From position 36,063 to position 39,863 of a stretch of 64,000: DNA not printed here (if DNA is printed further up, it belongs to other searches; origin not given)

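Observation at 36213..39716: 1,167-aa helical protein ending in an insert-bearing PIN nuclease domain, in a GC-poor gene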

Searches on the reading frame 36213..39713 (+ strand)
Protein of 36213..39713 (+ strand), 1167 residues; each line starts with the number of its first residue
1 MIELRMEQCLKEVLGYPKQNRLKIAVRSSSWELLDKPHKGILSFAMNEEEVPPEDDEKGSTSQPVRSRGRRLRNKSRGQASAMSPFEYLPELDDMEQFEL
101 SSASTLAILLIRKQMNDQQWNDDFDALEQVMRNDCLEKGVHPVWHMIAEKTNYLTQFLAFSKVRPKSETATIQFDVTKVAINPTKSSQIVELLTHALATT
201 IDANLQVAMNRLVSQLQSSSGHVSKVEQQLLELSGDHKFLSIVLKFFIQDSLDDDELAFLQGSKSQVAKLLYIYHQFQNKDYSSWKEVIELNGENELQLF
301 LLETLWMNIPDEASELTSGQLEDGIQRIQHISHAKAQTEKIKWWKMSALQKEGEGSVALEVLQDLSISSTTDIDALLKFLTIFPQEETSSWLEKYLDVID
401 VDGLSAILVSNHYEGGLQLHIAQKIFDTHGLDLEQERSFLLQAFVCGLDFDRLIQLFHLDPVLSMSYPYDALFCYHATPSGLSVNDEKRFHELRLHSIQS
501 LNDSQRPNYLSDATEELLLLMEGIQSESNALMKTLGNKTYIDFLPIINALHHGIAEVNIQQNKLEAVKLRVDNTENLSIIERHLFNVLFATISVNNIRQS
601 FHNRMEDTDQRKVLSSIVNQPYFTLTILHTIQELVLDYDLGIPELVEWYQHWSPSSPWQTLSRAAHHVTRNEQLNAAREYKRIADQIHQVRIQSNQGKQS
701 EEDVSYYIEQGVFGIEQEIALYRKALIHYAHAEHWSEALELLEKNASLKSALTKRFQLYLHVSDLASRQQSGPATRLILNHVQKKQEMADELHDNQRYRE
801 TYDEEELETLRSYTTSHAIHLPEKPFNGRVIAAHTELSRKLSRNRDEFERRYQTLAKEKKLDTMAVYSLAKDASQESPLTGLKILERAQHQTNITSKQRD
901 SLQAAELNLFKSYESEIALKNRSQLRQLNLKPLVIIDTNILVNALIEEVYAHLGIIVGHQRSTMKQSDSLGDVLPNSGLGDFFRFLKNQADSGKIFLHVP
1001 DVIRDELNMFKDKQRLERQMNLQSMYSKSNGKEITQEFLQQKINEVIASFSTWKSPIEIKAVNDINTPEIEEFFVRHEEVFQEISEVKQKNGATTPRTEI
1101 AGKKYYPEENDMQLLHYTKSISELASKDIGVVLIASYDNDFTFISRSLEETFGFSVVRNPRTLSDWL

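Call 3: search_protein_families(library=pfam, proteins=[window:36213-39713:+], max_evalue=1)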
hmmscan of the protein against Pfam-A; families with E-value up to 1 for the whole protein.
window:36213-39713:+ (1167 aa): 0 families

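Call 4: search_protein_families(library=ncbifam, proteins=[window:36213-39713:+], max_evalue=1)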
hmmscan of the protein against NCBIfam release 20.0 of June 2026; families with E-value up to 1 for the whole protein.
window:36213-39713:+ (1167 aa): 0 families

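Call 5: search_solved_structures(query=window:36213-39713:+, max_evalue=10, show_alignments=3)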
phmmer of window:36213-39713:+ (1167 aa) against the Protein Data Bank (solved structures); distinct sequences matched with E-value up to 10: 2.
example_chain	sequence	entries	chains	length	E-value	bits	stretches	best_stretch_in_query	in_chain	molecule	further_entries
8otz_K1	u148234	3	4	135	0.62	11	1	783-820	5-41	Cilia- and flagella-associated protein 144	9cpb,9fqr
7ezi_A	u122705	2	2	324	1.7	9.5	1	661-740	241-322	L-galactose dehydrogenase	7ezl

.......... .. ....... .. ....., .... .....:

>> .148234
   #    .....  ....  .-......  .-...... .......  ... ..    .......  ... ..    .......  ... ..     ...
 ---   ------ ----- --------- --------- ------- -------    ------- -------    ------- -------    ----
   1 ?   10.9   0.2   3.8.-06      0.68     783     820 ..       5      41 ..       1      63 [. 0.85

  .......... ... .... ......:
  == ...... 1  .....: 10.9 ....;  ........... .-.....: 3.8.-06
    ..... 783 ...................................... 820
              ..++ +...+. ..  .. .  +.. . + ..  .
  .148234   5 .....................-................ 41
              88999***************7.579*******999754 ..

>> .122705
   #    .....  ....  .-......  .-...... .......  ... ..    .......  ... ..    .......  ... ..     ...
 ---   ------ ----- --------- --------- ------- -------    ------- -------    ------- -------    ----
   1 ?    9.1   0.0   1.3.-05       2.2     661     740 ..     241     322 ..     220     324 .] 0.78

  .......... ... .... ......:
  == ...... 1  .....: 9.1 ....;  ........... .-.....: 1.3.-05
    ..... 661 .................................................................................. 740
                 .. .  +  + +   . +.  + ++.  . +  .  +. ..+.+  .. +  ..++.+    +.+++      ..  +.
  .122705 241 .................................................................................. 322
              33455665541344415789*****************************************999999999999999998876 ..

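Call 6: find_homologous_proteins(query=window:36213-39713:+, max_evalue=0.001)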
Query window:36213-39713:+ (1167 aa): 14 proteins with E <= 0.001 among 8000 candidates.
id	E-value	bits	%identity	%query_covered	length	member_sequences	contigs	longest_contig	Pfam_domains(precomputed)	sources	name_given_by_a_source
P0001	0.0e+0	2592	100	100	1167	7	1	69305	-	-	-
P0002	0.0e+0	2252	86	100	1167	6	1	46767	-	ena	-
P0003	0.0e+0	1855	71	100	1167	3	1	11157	-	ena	-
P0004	0.0e+0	1837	70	100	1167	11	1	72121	-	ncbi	-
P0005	0.0e+0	1812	69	100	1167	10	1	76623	-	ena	-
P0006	0.0e+0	1810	69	100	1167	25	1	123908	-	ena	-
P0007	0.0e+0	1328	54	100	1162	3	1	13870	-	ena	-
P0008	8.0e-188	645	32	100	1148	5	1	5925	-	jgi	-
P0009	8.3e-188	645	31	100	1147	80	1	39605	-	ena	-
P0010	3.7e-187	643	32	100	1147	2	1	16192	-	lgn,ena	-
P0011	3.7e-185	636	32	100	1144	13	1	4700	-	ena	-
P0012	2.2e-183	630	32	100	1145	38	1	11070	-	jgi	jgi:hypothetical protein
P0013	8.6e-183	628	33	100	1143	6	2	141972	-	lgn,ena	-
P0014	1.9e-171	591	32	92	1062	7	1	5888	-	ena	-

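Call 12: find_encoding_contigs(protein=P0004, flank=8000, max_places=3)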
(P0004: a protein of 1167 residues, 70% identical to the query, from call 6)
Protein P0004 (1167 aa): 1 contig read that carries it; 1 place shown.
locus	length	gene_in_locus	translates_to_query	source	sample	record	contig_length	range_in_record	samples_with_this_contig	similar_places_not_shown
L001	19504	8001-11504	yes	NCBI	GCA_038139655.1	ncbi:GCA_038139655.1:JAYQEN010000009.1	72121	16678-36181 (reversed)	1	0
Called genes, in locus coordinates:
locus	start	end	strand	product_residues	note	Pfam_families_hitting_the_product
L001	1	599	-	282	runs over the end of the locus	-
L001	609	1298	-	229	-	PF13417:GST_N_3, PF13409:GST_N_2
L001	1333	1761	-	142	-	-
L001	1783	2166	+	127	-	PF02590:SPOUT_MTase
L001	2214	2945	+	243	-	-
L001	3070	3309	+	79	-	-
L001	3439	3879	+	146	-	PF09969:DUF2203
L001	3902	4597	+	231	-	PF01923:Cob_adeno_trans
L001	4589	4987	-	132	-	PF00293:NUDIX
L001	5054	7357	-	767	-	PF03176:MMPL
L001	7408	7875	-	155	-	-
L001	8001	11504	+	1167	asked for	-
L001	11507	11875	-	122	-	PF05618:RimB-like (faint), PF13650:Asp_protease_2, PF13975:gag-asp_proteas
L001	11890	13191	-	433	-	PF00180:Iso_dh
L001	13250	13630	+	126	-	PF02566:OsmC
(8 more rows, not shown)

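Call 13: find_encoding_contigs(protein=P0013, flank=8000, max_places=3)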
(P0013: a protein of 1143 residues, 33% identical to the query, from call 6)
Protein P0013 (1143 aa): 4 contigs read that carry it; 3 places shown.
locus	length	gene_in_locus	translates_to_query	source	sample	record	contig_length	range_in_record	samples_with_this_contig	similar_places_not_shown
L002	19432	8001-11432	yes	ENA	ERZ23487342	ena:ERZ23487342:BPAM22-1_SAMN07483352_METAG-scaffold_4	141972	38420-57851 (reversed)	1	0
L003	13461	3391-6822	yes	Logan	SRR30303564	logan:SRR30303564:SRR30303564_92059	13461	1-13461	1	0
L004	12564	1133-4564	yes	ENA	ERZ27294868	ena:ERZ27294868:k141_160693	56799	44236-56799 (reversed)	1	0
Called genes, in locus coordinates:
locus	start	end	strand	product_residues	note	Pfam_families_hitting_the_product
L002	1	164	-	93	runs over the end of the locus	-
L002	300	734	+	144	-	PF02590:SPOUT_MTase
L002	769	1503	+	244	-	-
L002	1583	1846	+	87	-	-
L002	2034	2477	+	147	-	PF09969:DUF2203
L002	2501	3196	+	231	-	PF01923:Cob_adeno_trans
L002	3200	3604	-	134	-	PF00293:NUDIX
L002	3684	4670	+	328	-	-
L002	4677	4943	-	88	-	-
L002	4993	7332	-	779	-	PF03176:MMPL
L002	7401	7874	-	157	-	-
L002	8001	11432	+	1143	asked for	-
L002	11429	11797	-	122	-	PF13650:Asp_protease_2, PF13975:gag-asp_proteas, PF05618:RimB-like (weak)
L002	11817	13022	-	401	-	PF00180:Iso_dh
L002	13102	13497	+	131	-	PF02566:OsmC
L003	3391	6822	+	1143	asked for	-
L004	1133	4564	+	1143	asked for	-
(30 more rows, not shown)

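Call 14: find_related_loci(query=A1, collection=genome_contigs, flank=6000)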
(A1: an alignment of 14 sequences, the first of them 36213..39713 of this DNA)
Query A1 (1167 aa) in genome_contigs; peptide patterns used: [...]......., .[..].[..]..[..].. (x = any residue, [..] = any of these).
214 stretches matched a pattern; 189 encode a relative of the query (tblastn E <= 1e-3); the best 80 are kept; 80 distinct loci.
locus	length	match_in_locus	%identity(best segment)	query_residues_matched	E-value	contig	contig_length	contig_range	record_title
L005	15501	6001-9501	95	1-1167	0e+0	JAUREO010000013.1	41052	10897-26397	MAG: Poseidonia sp. isolate SFB_3D_100_4 NODE_13_length_41052_cov_3.989701, whole genome shotgun sequence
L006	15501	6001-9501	70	1-1167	0e+0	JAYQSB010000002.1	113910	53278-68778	MAG: Candidatus Poseidoniales archaeon isolate SD3109_S39.concoct.084 NODE_17_length_113910_cov_9.43552, whole genome sh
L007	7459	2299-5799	69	1-1167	0e+0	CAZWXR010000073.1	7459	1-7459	MAG TPA_asm: uncultured Candidatus Poseidoniales archaeon isolate SRP134809_co1_512 genome assembly, contig: NODE_20010_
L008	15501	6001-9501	86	1-1167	0e+0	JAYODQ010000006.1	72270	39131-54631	MAG: Candidatus Poseidoniales archaeon isolate 139553_S155_concoct_bins.tsv.217 NODE_446_length_72270_cov_15.872935, who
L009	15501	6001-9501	69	1-1167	0e+0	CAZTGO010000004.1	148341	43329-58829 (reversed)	MAG TPA_asm: uncultured Candidatus Poseidoniales archaeon isolate binchicken_co293_46 genome assembly, contig: NODE_50_l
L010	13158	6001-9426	32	6-1167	0e+0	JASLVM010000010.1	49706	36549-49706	MAG: Poseidonia sp. isolate ETNP17_MAG_14 NODE_10_length_49706_cov_13.968889, whole genome shotgun sequence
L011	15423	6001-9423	32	6-1167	0e+0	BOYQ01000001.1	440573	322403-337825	MAG: Candidatus Poseidoniales archaeon CM1_5m.P78 DNA, sequence01, whole genome shotgun sequence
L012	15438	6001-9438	33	3-1167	0e+0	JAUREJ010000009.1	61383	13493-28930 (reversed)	MAG: Poseidonia sp. isolate SFB_3D_100_22 NODE_9_length_61383_cov_5.624360, whole genome shotgun sequence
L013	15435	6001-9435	32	3-1167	0e+0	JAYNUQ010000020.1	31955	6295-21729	MAG: Candidatus Poseidoniales archaeon isolate 139536_S27_maxbin_bins.tsv.039 NODE_800_length_31955_cov_13.765799, whole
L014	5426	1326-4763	32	3-1167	0e+0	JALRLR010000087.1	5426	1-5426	MAG: Poseidonia sp. isolate JJ.4 NODE_87_length_5426_cov_11.516919, whole genome shotgun sequence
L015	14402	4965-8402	32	3-1167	0e+0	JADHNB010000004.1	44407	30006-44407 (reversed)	MAG: Poseidonia sp. isolate BS301-5m-G57 BS301-5m-C928, whole genome shotgun sequence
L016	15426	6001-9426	32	6-1167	0e+0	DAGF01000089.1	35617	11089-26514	MAG TPA_asm: Euryarchaeota archaeon UBA549 UBA549_contig_12131, whole genome shotgun sequence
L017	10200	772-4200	32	6-1166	0e+0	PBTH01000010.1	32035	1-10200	MAG: Methanobacteriota archaeon isolate NP65 7672, whole genome shotgun sequence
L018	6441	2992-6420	33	6-1167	0e+0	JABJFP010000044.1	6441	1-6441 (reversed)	MAG: Methanobacteriota archaeon isolate SI074_bin128 k141_313767, whole genome shotgun sequence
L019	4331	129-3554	32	6-1167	0e+0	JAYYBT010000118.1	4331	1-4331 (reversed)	MAG: Thermoplasmatota archaeon isolate XS_MAG27 XS_MAG27_0118, whole genome shotgun sequence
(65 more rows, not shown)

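Call 27: search_protein_representatives(protein=window:36213-39713:+)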
Query: 1167 residues. Proteins with E-value up to 0.001 (for the whole library): 120; up to 1e-10: 73; up to 1e-30: 36. The best 120 are listed.
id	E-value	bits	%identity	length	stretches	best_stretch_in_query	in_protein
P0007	0.0e+00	1328.0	54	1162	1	1-1166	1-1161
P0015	1.1e-190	652.6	33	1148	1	6-1167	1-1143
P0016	6.7e-164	563.9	32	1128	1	15-1167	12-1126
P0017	8.0e-161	553.7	33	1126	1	8-1167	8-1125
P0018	3.3e-139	482.1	30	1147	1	8-1167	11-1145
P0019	6.9e-137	474.4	30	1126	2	712-1167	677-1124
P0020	3.3e-123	429.1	30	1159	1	19-1167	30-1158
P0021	2.7e-109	383.1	29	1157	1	1-1167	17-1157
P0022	3.1e-103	363.0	27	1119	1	16-1165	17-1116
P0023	3.5e-97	343.0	29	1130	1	14-1167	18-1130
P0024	2.2e-96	340.3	28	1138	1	8-1164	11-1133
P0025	1.0e-93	331.5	28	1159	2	713-1167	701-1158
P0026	2.8e-92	326.7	28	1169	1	3-1167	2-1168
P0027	1.4e-88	314.5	28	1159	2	720-1166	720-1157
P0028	1.4e-88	314.4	27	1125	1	15-1164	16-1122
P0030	9.2e-82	291.9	26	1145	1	14-1167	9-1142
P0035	6.5e-72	259.3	26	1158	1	6-1167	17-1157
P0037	4.0e-68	246.7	26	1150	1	2-1160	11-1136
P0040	1.6e-63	231.5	26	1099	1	6-1164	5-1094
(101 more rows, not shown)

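Call 28: predict_structure(alignment_id=A1)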
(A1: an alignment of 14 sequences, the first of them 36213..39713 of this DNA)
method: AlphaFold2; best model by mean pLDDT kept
length: 1167 residues; sequences in the alignment: 14
mean_pLDDT: 77.2   pTM: 0.59
mean pLDDT of the five models: 77.2, 74.9, 73.6, 71.9, 70.4
residues with pLDDT >= 90: 189; 70-90: 722; 50-70: 154; < 50: 102
segments of 3 or more residues with pLDDT < 50: 49-83, 164-170, 792-795, 816-845, 959-979, 1026-1029
pLDDT, mean of each block of 10 residues (from residue 1): 78 70 76 83 70 32 31 33 57 72 86 67 77 76 78 71 45 79 87 84 76 76 71 87 90 89 88 91 88 88 90 87 87 81 85 79 70 68 77 80 84 85 88 79 94 89 89 94 86 86 85 92 81 89 84 64 89 90 94 87 79 92 91 87 93 90 92 93 89 70 72 77 88 87 80 75 83 79 68 56 66 51 35 29 58 80 88 85 85 83 88 84 77 90 81 58 31 31 82 88 86 72 50 77 90 73 72 78 71 62 76 86 84 82 68 82 77
secondary structure, 60 per line:
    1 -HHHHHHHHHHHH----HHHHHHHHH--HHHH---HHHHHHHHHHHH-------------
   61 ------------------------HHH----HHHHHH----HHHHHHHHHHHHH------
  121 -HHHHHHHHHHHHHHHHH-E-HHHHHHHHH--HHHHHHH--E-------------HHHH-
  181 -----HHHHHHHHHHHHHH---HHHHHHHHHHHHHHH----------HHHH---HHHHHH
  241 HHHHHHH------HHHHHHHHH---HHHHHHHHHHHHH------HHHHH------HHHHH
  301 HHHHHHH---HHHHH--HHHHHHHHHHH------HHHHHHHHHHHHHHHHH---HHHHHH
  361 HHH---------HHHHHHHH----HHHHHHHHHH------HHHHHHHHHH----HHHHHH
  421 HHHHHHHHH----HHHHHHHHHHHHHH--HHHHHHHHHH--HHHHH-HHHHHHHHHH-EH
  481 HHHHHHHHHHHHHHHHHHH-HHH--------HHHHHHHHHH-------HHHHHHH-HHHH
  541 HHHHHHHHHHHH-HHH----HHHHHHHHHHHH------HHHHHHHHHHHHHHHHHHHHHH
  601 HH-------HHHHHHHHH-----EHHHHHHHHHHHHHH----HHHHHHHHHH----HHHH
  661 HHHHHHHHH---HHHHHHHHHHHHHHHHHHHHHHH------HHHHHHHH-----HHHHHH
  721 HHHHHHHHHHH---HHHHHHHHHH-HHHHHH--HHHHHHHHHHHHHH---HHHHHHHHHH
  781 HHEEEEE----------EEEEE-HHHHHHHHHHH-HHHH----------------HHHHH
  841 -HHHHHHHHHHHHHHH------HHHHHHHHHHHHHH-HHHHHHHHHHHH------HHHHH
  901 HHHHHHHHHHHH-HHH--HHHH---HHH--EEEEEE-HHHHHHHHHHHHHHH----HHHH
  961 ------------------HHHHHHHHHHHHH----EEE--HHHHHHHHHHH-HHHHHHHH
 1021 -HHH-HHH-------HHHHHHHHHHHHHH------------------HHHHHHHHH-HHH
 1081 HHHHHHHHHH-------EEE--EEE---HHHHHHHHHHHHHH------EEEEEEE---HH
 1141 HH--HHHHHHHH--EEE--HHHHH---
elements in order (helices of 4 or more, strands of 3 or more residues): H2-13 H18-26 H29-32 H36-47 H92-97 H102-114 H122-138 H142-150 H153-159 H176-179 H186-199 H203-217 H228-231 H235-247 H254-262 H266-278 H285-289 H296-307 H311-315 H318-328 H335-351 H355-363 H373-380 H385-394 H401-410 H415-429 H434-447 H450-459 H462-466 H468-477 H480-499 H512-521 H529-535 H537-552 H561-572 H579-602 H610-618 H625-638 H643-652 H657-669 H673-695 H702-709 H715-731 H735-744 H746-751 H754-767 H771-782 E783-787 E798-802 H804-814 H816-819 H836-840 H842-856 H863-876 H878-889 H896-912 H919-922 E931-936 H938-952 H957-960 H979-991 E996-998 H1001-1011 H1013-1020 H1036-1049 H1068-1076 H1078-1090 E1098-1100 E1103-1105 H1109-1122 E1129-1135 H1139-1142 H1145-1152 E1155-1157 H1160-1164
